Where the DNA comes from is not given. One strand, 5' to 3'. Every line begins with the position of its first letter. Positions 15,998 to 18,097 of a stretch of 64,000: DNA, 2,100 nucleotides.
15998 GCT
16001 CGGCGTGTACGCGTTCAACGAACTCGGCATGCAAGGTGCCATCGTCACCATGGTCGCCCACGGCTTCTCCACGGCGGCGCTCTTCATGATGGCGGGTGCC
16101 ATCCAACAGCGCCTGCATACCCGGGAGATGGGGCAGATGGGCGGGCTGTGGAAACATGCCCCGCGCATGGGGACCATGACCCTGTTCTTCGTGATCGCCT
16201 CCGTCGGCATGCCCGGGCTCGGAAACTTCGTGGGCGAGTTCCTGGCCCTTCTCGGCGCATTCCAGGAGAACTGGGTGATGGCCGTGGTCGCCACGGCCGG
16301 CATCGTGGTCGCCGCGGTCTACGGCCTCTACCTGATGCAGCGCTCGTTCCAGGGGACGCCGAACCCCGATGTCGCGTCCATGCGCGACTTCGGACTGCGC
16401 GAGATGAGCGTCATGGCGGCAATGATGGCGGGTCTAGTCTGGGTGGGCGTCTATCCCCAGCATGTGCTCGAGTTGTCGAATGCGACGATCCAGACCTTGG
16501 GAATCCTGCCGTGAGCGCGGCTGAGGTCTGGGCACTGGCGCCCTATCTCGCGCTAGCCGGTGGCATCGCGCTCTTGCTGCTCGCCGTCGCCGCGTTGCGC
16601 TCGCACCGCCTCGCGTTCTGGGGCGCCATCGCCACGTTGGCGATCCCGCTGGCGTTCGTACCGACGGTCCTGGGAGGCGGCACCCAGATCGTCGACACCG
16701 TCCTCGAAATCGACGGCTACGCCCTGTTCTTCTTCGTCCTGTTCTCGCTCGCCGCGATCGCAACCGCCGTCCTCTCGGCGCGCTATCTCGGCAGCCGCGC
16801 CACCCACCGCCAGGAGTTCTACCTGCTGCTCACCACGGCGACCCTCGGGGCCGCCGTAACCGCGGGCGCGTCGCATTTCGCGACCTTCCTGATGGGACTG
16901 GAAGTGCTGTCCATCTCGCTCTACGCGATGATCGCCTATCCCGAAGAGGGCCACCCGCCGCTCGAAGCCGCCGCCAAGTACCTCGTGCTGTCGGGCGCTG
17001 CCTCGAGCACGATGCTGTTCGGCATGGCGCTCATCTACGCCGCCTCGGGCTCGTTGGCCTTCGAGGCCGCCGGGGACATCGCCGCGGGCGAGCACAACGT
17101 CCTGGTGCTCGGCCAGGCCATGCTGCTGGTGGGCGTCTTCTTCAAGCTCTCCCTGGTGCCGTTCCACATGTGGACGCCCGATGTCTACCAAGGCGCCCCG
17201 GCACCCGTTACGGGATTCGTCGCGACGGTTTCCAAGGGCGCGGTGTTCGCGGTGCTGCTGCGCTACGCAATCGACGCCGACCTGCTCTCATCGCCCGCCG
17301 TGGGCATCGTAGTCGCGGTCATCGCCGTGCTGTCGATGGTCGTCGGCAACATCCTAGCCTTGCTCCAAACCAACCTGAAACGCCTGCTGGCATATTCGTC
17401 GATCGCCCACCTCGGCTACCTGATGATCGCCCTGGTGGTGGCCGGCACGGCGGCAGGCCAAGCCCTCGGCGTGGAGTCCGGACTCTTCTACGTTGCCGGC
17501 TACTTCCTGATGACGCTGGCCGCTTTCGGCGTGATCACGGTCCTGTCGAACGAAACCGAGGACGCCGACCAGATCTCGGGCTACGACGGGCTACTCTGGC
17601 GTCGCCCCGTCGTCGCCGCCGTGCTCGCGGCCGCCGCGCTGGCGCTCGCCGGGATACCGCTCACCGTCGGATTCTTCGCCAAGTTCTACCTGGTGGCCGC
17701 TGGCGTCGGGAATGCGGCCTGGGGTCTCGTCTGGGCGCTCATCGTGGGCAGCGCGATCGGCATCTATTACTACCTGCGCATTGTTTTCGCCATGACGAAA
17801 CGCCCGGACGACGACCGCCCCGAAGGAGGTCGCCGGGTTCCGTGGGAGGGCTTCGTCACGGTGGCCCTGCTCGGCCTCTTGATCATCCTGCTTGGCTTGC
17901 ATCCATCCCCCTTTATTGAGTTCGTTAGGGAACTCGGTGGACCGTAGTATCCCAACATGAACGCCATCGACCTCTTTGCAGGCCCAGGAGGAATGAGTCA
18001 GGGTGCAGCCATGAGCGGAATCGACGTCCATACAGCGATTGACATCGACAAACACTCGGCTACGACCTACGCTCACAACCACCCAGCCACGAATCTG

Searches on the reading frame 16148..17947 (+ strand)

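Call 73: search_protein_families(library=pfam, proteins=[window:16148-17947:+], max_evalue=0.001)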
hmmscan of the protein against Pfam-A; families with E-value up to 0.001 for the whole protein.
window:16148-17947:+ (599 aa): 1 family
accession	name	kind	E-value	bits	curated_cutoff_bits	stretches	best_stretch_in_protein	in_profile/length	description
PF00361.26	Proton_antipo_M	-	1.7e-66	224.9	21.5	1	241-537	1-293/294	NADH:quinone oxidoreductase/Mrp antiporter, TM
